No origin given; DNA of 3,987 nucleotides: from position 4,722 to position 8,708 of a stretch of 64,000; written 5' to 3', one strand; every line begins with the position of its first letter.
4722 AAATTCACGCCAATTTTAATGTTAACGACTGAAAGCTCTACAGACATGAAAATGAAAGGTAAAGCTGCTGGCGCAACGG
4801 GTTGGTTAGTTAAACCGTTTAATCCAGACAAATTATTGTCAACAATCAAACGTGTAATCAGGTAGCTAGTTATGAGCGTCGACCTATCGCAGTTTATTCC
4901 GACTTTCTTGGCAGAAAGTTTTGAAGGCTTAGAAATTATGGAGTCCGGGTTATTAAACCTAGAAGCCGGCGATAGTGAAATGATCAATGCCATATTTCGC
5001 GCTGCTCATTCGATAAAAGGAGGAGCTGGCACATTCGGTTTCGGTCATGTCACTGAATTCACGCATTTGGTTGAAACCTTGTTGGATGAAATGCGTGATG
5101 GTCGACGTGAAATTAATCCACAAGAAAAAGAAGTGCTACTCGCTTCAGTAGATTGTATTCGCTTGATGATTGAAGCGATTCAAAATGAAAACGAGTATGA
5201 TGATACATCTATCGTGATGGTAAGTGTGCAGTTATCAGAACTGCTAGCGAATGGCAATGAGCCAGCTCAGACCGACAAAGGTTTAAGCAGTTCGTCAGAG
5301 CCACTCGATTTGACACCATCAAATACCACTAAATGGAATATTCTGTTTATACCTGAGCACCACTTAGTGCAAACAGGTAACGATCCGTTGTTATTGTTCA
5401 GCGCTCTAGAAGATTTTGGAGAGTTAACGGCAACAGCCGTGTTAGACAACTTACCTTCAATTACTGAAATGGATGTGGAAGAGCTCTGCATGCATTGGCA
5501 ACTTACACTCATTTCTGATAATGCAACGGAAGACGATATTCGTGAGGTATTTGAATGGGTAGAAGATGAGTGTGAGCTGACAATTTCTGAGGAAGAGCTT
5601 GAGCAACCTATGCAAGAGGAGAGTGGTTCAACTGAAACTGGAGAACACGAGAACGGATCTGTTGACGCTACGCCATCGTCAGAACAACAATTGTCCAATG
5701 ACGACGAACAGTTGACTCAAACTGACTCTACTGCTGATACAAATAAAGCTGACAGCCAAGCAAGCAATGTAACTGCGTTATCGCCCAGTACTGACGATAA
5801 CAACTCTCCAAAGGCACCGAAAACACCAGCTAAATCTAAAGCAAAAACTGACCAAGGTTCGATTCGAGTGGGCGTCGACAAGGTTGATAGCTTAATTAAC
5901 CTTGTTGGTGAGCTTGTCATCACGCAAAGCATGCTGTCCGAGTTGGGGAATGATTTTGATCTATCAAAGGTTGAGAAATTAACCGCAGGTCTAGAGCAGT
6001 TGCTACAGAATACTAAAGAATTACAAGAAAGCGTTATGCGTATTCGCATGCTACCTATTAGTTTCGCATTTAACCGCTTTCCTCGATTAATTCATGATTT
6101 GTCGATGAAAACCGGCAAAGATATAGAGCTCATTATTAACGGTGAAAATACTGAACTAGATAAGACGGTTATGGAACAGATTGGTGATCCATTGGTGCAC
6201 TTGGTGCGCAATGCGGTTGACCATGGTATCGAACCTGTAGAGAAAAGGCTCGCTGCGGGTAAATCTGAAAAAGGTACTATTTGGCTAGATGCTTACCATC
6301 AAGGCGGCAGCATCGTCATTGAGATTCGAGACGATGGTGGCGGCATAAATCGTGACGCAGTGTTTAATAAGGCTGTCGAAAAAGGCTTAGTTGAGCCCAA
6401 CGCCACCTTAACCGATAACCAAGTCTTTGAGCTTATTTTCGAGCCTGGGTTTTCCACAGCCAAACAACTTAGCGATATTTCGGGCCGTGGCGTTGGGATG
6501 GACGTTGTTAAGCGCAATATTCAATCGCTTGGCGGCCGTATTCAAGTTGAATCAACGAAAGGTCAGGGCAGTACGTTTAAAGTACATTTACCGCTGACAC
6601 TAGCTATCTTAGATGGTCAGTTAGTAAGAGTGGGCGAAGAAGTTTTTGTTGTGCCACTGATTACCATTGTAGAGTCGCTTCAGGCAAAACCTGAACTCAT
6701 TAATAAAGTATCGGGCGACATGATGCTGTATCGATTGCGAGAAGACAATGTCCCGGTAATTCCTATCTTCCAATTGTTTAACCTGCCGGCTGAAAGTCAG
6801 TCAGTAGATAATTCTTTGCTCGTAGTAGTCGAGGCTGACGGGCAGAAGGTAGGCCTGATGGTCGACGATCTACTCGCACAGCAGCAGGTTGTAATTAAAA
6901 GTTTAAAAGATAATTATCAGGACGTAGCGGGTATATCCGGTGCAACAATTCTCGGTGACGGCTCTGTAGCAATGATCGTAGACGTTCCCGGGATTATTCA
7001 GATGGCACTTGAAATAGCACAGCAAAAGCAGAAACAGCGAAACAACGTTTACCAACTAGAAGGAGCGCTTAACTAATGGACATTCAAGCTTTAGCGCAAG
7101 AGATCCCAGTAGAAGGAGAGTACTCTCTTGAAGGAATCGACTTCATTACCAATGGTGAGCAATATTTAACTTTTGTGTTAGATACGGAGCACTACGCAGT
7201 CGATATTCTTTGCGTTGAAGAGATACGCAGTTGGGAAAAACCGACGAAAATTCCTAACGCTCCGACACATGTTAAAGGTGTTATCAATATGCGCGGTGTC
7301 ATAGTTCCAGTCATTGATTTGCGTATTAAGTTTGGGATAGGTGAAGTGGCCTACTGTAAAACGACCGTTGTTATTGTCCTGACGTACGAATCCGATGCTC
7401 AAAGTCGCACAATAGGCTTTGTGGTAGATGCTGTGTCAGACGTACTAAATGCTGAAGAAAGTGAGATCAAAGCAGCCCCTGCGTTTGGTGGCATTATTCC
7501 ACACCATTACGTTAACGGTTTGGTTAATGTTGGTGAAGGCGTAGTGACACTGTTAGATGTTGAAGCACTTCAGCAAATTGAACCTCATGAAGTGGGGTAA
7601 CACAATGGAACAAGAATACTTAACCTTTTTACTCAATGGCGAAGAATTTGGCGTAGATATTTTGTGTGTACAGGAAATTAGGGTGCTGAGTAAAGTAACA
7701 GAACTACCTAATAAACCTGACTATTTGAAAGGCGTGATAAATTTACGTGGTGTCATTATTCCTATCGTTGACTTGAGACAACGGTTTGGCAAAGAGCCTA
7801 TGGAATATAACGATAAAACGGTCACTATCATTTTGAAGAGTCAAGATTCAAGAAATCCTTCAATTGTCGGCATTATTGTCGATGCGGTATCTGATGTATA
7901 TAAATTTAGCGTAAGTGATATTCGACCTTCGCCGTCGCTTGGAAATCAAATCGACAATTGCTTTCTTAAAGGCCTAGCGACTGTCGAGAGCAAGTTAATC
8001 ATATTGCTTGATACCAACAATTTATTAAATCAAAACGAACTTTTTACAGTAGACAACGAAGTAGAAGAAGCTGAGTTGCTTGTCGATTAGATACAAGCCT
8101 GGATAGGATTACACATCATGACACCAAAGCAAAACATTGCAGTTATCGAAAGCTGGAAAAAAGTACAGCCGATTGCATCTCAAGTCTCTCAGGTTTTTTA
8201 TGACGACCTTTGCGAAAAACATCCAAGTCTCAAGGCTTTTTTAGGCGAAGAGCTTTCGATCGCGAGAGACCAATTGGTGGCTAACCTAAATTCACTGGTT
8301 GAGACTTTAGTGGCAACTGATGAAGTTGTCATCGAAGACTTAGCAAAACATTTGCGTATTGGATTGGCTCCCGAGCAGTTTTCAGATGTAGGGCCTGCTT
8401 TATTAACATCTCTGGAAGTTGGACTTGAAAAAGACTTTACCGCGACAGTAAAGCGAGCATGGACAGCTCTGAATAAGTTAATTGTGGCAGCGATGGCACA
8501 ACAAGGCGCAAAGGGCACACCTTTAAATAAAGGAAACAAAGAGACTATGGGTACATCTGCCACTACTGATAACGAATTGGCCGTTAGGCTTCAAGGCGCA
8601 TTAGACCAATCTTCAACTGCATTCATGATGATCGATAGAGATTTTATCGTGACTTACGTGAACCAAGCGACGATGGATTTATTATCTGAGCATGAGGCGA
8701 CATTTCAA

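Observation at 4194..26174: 22-kb integrated F7 chemosensory / partner-switch / phosphorelay / c-di-GMP cluster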

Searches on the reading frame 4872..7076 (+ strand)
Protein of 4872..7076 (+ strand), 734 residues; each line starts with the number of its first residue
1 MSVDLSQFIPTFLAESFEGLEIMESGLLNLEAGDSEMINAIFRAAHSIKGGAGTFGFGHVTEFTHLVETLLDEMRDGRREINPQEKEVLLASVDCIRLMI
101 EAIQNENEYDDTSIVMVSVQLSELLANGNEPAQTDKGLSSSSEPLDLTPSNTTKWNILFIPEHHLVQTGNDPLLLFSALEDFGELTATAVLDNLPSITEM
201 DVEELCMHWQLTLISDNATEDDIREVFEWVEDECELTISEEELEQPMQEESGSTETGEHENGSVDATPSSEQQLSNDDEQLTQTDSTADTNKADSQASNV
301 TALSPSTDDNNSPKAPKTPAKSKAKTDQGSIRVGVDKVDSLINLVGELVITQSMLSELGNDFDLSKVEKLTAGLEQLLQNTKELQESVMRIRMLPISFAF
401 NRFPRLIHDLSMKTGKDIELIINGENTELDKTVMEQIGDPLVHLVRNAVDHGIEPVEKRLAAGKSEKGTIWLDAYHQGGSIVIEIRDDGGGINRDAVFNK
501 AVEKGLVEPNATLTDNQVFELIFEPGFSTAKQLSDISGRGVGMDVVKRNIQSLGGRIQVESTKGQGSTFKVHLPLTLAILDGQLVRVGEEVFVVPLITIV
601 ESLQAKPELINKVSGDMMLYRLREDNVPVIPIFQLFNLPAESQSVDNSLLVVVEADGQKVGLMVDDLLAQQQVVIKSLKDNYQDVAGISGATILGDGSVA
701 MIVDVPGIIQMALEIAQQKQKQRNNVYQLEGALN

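Call 3: search_protein_families(library=pfam, proteins=[window:4872-7076:+])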
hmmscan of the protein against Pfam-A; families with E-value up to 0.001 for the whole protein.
window:4872-7076:+ (734 aa): 4 families
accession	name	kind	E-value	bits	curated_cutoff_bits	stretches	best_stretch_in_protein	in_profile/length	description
PF01584.24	CheW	-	1.7e-26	92.9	23.5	1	584-711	4-136/138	CheW-like domain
PF02518.31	HATPase_c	-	2e-19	70.5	26.4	1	439-576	4-110/111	Histidine kinase-, DNA gyrase B-, and HSP90-like ATPase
PF02895.20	H-kinase_dim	-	4.1e-19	69.2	23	1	330-391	3-68/68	Signal transducing histidine kinase, homodimeric domain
PF01627.28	Hpt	-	7.5e-17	61.8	24.6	1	10-105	4-83/84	Hpt domain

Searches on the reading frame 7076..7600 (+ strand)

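Call 3: search_protein_families(library=pfam, proteins=[window:7076-7600:+])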
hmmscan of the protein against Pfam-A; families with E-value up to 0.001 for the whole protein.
window:7076-7600:+ (174 aa): 1 family
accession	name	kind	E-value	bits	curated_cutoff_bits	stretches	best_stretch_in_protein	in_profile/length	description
PF01584.24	CheW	-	7.3e-35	120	23.5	1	29-165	1-133/138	CheW-like domain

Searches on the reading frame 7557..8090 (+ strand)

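Call 3: search_protein_families(library=pfam, proteins=[window:7557-8090:+])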
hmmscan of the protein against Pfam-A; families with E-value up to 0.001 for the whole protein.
window:7557-8090:+ (177 aa): 1 family
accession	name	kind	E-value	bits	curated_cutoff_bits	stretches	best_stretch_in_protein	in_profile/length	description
PF01584.24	CheW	-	6.5e-35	120.2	23.5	1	20-159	1-136/138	CheW-like domain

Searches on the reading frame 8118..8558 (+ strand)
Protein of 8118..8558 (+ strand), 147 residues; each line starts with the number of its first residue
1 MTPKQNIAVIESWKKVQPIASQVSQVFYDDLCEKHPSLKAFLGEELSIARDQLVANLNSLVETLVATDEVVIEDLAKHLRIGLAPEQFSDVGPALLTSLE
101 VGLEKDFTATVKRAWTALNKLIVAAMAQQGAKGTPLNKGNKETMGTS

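Call 48: search_solved_structures(query=window:8118-8558:+, max_evalue=1, show_alignments=2)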
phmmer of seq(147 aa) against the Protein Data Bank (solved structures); distinct sequences matched with E-value up to 1: 57.
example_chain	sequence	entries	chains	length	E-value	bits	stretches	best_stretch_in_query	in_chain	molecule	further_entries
3s1i_A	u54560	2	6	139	6.2e-10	42.8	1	4-124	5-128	Hemoglobin-like flavoprotein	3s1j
3ubc_A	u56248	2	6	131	7.5e-10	42.5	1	4-121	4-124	Hemoglobin-like flavoprotein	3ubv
7ohd_A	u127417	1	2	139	3.5e-07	33.9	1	9-128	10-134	Neuroglobin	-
1q1f_A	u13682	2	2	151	4.6e-06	30.3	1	60-128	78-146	Neuroglobin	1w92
6h6i_A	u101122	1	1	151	4.6e-06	30.3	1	60-128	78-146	Neuroglobin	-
2vry_A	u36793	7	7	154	4.9e-06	30.2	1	60-128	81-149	NEUROGLOBIN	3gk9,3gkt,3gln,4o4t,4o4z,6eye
6i3t_A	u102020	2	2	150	5e-06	30.2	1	60-128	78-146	Neuroglobin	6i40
6h6j_A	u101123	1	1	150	5e-06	30.2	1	60-128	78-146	Neuroglobin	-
5eet_A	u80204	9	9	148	5.1e-06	30.1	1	60-128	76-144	Neuroglobin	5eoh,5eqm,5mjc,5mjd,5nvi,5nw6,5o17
5eu2_A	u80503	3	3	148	7.1e-06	29.7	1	60-128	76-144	Neuroglobin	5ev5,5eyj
4mu5_A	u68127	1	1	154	2.3e-05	28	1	60-127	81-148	Neuroglobin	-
5f0b_A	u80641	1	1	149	2.4e-05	27.9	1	60-128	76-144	Neuroglobin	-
4o1t_A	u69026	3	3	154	2.5e-05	27.9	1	60-128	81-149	Neuroglobin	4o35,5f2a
5eys_A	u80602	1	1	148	2.6e-05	27.8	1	60-128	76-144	Neuroglobin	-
4nzi_A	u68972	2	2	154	3.1e-05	27.6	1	60-128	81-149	Neuroglobin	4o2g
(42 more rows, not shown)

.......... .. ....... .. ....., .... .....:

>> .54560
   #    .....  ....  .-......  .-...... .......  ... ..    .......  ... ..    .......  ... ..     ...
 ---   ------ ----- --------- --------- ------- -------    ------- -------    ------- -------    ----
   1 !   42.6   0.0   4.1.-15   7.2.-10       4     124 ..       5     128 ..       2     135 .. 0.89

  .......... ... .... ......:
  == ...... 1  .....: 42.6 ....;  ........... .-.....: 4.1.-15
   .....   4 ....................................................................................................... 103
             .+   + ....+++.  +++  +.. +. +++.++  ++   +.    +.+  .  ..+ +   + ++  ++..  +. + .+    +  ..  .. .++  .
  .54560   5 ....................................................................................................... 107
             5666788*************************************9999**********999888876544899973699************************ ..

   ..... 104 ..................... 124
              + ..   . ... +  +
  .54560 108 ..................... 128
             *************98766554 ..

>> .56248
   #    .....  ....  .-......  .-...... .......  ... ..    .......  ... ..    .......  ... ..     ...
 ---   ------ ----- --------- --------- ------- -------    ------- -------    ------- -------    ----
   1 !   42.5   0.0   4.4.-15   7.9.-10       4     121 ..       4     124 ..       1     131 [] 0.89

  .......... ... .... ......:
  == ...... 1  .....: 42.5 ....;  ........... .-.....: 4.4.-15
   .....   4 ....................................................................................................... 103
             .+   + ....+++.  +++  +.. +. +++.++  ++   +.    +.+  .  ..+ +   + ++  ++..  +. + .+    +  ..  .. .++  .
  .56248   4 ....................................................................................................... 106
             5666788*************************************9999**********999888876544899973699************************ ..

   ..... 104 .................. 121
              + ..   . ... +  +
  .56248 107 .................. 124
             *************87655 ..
